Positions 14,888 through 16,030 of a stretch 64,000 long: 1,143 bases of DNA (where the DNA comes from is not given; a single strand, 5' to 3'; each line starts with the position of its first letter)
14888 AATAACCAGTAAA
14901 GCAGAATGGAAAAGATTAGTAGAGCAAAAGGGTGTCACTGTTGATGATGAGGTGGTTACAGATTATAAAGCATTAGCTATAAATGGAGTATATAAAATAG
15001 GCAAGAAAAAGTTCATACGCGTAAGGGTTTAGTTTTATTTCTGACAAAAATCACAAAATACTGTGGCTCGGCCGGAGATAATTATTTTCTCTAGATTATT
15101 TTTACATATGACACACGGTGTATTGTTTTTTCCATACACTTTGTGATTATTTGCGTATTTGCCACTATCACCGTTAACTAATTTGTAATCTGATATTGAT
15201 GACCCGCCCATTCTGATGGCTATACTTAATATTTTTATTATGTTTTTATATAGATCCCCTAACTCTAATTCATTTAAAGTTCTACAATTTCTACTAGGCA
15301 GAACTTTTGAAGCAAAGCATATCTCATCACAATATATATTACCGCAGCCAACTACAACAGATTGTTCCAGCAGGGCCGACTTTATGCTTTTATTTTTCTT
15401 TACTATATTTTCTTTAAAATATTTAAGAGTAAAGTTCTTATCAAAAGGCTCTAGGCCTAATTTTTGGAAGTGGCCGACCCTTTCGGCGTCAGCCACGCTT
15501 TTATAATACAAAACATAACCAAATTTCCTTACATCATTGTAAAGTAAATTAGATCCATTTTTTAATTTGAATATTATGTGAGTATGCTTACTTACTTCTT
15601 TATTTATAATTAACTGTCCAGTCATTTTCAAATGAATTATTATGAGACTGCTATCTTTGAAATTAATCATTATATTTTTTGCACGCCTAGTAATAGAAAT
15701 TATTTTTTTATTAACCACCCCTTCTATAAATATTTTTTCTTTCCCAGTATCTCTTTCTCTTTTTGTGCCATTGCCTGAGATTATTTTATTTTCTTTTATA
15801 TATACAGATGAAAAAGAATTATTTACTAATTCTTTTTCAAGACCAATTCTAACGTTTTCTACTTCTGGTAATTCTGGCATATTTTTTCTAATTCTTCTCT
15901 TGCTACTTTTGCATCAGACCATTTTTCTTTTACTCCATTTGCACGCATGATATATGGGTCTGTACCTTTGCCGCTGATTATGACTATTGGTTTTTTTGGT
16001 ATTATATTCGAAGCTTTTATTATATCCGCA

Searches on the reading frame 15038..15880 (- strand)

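Call 58: search_protein_families(library=pfam, proteins=[window:15038-15880:-], max_evalue=0.001)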
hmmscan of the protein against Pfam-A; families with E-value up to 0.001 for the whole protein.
window:15038-15880:- (281 aa): 3 families
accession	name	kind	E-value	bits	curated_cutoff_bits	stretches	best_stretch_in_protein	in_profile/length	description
PF01149.29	Fapy_DNA_glyco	-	9.1e-28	97.7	25.5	1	1-123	1-117/117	Formamidopyrimidine-DNA glycosylase N-terminal domain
PF06831.19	H2TH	-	3e-25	88.5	34.7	1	141-231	1-91/93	Formamidopyrimidine-DNA glycosylase H2TH domain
PF06827.20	zf-FPG_IleRS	-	0.00061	20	21.3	0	255-281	3-29/30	Zinc finger found in FPG and IleRS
